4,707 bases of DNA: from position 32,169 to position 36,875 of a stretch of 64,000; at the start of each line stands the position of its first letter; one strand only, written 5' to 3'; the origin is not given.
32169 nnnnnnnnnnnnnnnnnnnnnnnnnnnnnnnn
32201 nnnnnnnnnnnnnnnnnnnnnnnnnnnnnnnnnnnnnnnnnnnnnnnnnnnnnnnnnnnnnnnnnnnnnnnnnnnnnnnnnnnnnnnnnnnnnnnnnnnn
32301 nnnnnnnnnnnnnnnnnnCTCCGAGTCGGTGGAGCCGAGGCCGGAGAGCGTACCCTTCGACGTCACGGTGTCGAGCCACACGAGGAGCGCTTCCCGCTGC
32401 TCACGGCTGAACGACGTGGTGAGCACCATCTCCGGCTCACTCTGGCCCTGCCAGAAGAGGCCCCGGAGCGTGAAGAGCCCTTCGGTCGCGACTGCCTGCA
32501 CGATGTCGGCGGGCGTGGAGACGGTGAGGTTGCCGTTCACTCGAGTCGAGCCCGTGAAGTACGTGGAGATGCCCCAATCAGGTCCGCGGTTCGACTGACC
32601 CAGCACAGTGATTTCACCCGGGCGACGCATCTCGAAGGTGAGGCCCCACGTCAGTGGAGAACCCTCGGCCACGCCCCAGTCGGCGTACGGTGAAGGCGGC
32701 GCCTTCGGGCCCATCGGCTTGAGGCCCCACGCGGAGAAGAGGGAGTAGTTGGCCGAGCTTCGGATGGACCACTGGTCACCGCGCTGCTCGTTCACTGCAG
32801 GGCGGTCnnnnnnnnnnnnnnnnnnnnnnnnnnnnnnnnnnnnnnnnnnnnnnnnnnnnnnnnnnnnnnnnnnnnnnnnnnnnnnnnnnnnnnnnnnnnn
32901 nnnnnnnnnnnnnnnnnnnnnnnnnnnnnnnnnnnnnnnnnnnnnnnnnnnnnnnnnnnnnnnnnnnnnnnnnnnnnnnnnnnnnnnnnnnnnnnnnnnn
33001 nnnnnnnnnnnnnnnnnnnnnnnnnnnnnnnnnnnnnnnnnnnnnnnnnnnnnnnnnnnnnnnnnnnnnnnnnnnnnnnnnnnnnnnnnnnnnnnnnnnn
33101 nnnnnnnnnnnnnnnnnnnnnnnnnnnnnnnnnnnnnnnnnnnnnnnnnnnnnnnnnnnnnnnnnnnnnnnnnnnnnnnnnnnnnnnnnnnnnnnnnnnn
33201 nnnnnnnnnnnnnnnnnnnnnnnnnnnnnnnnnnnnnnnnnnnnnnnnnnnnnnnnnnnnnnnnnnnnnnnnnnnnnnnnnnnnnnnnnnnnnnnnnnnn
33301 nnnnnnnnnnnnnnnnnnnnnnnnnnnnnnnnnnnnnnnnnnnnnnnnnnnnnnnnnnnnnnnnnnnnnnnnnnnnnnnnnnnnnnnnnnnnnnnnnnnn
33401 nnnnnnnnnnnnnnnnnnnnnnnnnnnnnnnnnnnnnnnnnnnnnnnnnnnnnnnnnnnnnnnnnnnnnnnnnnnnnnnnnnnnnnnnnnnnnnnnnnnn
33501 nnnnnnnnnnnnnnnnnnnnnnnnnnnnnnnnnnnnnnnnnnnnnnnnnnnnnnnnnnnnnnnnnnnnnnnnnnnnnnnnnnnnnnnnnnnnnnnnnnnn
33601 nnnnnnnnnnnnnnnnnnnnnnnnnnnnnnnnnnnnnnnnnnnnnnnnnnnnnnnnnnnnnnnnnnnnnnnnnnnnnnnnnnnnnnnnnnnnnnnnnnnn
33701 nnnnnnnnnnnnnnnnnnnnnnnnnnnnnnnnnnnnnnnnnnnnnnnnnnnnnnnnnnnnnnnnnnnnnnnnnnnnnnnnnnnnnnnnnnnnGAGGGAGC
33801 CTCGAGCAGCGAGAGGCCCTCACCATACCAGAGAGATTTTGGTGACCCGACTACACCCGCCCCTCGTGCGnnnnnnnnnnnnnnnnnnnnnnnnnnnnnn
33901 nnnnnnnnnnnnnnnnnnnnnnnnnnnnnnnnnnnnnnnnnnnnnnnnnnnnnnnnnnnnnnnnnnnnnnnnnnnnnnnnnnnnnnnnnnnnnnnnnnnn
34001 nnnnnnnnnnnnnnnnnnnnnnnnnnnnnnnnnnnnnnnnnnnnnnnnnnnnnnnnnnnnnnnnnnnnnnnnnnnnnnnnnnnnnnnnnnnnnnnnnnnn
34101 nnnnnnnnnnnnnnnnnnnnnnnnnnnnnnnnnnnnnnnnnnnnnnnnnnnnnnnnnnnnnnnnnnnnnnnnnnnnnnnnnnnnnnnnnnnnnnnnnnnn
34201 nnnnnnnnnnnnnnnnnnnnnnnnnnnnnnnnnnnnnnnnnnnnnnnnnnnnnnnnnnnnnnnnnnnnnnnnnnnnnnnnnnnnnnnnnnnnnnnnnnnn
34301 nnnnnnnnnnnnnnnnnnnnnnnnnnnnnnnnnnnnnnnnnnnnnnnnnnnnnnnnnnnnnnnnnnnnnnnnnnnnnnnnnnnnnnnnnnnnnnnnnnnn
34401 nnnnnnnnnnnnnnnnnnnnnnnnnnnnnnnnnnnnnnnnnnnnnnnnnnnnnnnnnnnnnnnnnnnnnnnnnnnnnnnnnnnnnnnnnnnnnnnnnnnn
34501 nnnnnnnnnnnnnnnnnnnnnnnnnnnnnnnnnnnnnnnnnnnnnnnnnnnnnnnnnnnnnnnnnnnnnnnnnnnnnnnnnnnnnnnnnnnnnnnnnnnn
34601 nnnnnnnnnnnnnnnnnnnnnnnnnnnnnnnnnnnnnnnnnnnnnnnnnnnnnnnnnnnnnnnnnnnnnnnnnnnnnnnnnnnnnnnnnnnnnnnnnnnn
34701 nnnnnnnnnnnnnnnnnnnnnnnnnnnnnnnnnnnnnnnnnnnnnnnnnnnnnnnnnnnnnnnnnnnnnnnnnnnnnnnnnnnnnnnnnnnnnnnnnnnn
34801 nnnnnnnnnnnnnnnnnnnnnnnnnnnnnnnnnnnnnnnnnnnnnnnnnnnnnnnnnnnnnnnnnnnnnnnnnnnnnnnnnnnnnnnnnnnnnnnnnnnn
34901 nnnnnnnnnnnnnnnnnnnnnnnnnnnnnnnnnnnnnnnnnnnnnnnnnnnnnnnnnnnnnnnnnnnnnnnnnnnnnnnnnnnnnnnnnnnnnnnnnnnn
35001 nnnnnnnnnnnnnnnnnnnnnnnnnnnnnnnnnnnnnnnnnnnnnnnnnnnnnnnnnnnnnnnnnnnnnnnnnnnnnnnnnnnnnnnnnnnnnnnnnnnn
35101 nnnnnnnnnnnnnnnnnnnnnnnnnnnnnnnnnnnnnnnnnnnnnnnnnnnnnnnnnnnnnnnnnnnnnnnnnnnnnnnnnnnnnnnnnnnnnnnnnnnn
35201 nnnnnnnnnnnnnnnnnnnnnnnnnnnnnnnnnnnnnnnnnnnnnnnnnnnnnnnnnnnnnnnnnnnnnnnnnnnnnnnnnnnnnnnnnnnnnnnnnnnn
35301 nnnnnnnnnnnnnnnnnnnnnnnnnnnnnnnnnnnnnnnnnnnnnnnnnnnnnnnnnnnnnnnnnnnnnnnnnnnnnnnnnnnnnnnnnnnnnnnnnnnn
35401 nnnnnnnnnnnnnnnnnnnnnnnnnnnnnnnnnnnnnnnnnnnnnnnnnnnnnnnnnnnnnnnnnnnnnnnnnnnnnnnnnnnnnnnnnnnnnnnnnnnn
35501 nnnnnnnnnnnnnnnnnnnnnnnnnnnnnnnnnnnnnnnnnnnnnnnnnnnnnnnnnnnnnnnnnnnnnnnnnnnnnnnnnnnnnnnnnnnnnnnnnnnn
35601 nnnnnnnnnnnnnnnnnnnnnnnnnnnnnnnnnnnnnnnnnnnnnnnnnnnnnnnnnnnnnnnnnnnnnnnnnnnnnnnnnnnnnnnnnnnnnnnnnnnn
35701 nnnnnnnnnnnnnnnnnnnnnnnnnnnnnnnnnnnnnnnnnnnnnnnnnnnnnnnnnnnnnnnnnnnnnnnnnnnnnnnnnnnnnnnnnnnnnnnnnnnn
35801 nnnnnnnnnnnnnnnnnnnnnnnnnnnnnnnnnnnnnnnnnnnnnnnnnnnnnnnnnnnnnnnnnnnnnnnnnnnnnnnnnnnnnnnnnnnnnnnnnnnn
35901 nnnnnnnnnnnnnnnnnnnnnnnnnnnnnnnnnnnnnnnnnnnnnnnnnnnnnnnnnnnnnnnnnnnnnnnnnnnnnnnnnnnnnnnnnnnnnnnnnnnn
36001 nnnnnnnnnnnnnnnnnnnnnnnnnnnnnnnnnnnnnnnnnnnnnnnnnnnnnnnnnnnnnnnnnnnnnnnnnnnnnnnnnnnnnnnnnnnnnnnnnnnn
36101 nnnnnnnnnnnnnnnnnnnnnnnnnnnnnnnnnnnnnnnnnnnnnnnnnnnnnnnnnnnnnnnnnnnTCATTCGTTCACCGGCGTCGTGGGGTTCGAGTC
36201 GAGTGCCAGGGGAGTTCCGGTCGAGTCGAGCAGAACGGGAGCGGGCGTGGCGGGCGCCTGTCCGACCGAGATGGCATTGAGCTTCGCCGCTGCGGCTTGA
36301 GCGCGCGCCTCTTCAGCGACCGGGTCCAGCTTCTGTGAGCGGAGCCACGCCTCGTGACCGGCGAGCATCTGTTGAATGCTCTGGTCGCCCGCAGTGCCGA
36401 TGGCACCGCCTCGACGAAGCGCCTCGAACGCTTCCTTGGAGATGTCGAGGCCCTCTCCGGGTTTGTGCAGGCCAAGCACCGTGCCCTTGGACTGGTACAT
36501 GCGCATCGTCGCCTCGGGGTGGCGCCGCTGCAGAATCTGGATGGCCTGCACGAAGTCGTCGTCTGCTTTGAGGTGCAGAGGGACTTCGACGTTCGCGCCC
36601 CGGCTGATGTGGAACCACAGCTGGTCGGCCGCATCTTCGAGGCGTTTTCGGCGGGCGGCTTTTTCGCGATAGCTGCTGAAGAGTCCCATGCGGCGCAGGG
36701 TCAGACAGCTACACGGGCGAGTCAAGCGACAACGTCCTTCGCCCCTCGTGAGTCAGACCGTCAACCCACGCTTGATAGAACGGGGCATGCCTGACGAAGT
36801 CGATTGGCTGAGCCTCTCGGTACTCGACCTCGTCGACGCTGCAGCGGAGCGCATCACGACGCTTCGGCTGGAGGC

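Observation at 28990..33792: Polyvalent-protein-like cluster: transglutaminase-like peptidase plus two paralogous multidomain proteins (GNAT-like, repeat modules, RadC/JAB)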

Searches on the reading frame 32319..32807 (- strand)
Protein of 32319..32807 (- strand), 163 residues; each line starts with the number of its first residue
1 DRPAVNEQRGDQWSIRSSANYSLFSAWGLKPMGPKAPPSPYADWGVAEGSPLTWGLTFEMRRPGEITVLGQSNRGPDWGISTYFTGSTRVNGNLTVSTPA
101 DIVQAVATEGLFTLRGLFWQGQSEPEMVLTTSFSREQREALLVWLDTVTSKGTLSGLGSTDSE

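Call 63: predict_structure(alignment_id=A2)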
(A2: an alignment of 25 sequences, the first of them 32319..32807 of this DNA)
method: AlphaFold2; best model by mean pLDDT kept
length: 163 residues; sequences in the alignment: 25
mean_pLDDT: 88.6   pTM: 0.83
mean pLDDT of the five models: 88.6, 81.9, 81.5, 81.3, 80.6
residues with pLDDT >= 90: 111; 70-90: 33; 50-70: 16; < 50: 3
segments of 3 or more residues with pLDDT < 50: none
pLDDT, mean of each block of 10 residues (from residue 1): 81 92 95 83 88 95 93 77 95 95 94 96 93 97 95 63 44
secondary structure, 60 per line:
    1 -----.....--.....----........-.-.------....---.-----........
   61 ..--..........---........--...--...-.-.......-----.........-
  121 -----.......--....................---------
elements in order: E6-10 E13-17 E22-29 H40-43 E53-62 E65-74 E78-85 E88-90 E93-95 H99-105 E111-119 E126-132 H135-154

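Call 69: fold_search(model_id=the predicted structure, library=viral)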
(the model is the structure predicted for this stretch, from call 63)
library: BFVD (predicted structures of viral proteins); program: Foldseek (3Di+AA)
matches with E <= 10: 840; with E <= 0.001: 0
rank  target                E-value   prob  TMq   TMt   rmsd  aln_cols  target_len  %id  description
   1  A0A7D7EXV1            3.4e-02  0.85  0.33  0.36   9.1       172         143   12  (no name in the UniProt tables at hand)
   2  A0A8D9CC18            5.0e-02  0.23  0.23  0.23  17.5       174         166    5  Uncharacterized protein [uncultured marine phage]
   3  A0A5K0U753            6.3e-02  0.15  0.19  0.13  19.0       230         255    6  Uncharacterized protein [Yasminevirus sp. GU-2018]
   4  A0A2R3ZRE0            7.4e-02  0.54  0.30  0.19  10.5       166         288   10  (no name in the UniProt tables at hand)
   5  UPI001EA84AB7         7.8e-02  0.69  0.36  0.25   7.8       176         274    9  (no name look-up for this kind of identifier)
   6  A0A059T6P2            1.4e-01  0.23  0.27  0.22  13.4       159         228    9  Uncharacterized protein [Listeria phage LP-083-1]
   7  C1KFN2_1              1.4e-01  0.23  0.25  0.05  15.6       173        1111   16  Putative tail fibre protein [Lactobacillus phage Lb338-1]
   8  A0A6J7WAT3            1.5e-01  0.25  0.26  0.13  12.8       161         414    9  Uncharacterized protein [uncultured Caudovirales phage]
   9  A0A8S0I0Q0            1.6e-01  0.41  0.25  0.27  12.0       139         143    8  (no name in the UniProt tables at hand)
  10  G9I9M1                1.6e-01  0.30  0.30  0.19   9.8       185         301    8  (no name in the UniProt tables at hand)
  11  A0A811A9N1            1.8e-01  0.08  0.17  0.10  18.7       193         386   10  (no name in the UniProt tables at hand)
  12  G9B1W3                1.9e-01  0.60  0.31  0.37   8.5       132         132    7  Gp212 [Bacillus phage W.Ph.]
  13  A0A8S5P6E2            2.0e-01  0.20  0.26  0.28  17.0       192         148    7  Uncharacterized protein [Siphoviridae sp. ctiam3]
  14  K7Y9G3                2.1e-01  0.13  0.19  0.06  14.9       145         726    7  Uncharacterized protein [Megavirus courdo11]
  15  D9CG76                2.1e-01  0.12  0.18  0.18  13.1       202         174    4  (no name in the UniProt tables at hand)
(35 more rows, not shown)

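Call 71: fold_search(model_id=the predicted structure, library=pdb)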
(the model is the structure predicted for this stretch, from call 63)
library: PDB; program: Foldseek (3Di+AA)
matches with E <= 10: 675; with E <= 0.001: 0
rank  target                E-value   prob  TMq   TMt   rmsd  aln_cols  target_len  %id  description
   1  6slc_CCC              8.9e-02  0.80  0.35  0.43   8.3       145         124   12  Mutations in SsgB correlate to longitudinal cell division during sporulation of Streptomyces coelicolor (released 2020-08-26)
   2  7qwt_B                8.9e-02  0.21  0.23  0.13  14.4       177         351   10  Rieske non-heme iron monooxygenase for guaiacol O-demethylation (released 2022-06-01)
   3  8q4k_BBB              1.0e-01  0.38  0.33  0.29  12.8       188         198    7  Crystal structure of Borrelia burgdorferi BB0158 (released 2024-01-03)
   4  7qwt_A                1.1e-01  0.20  0.23  0.13  14.4       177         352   10  Rieske non-heme iron monooxygenase for guaiacol O-demethylation (released 2022-06-01)
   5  8q4k_AAA              1.2e-01  0.33  0.32  0.27  12.7       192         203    7  Crystal structure of Borrelia burgdorferi BB0158 (released 2024-01-03)
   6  8q4k_DDD              1.2e-01  0.28  0.28  0.25  10.6       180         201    7  Crystal structure of Borrelia burgdorferi BB0158 (released 2024-01-03)
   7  9b62_E                1.4e-01  0.66  0.37  0.27  10.6       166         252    7  Human RANBP2/RAN(GTP)/RANGAP1-SUMO1/UBC9/CRM1/RAN(GTP) - composite map and model (released 2024-10-16)
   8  7mny_J                1.6e-01  0.84  0.34  0.41   7.6       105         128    8  Crystal Structure of Nup358/RanBP2 Ran-binding domain 3 in complex with Ran-GPPNHP (released 2022-06-15)
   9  3r9z                  1.8e-01  0.28  0.32  0.34  17.6       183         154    6  Crystal Structure of StWhy2 K67A (form II) (released 2011-09-28)
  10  4kop_C                1.8e-01  0.21  0.29  0.31  17.6       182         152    8  Crystal Structure of WHY2 from Arabidopsis thaliana (released 2013-11-13)
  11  6slc_AAA              1.9e-01  0.47  0.32  0.38   8.3       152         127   11  Mutations in SsgB correlate to longitudinal cell division during sporulation of Streptomyces coelicolor (released 2020-08-26)
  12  7mnw_B                2.1e-01  0.72  0.32  0.38   7.6       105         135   11  Crystal Structure of Nup358/RanBP2 Ran-binding domain 1 in complex with Ran-GPPNHP (released 2022-06-15)
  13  2gje_D                2.1e-01  0.21  0.27  0.29  13.2       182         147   11  Structure of a guideRNA-binding protein complex bound to a gRNA (released 2006-09-05)
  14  3hkm_A                2.1e-01  0.10  0.18  0.16  15.9       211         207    8  Crystal Structure of rice(Oryza sativa) Rrp46 (released 2010-01-26)
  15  1l3a_C                2.3e-01  0.23  0.33  0.30  17.6       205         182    5  Structure of the plant transcriptional regulator PBF-2 (released 2002-06-26)
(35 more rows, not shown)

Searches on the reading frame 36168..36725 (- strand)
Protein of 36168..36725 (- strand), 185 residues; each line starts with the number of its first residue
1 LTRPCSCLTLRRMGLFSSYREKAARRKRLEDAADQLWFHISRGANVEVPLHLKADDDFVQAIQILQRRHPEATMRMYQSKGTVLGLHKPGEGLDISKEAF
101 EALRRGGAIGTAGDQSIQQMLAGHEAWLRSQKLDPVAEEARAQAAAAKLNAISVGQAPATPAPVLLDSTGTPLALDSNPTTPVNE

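Call 3: search_protein_families(library=pfam, proteins=[window:36168-36725:-], max_evalue=0.1)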
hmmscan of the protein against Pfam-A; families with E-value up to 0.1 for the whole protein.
window:36168-36725:- (185 aa): 0 families

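Call 4: search_protein_families(library=phrogs, proteins=[window:36168-36725:-], max_evalue=0.01)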
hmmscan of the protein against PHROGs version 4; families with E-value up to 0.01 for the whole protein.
window:36168-36725:- (185 aa): 0 families

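Call 87: search_protein_families(library=ncbifam, proteins=[window:36168-36725:-], max_evalue=0.01)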
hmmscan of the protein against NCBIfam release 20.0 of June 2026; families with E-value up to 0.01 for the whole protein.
window:36168-36725:- (185 aa): 0 families

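Call 88: search_protein_families(library=padloc, proteins=[window:36168-36725:-], max_evalue=0.01)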
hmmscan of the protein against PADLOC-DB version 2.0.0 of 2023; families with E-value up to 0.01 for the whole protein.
window:36168-36725:- (185 aa): 0 families
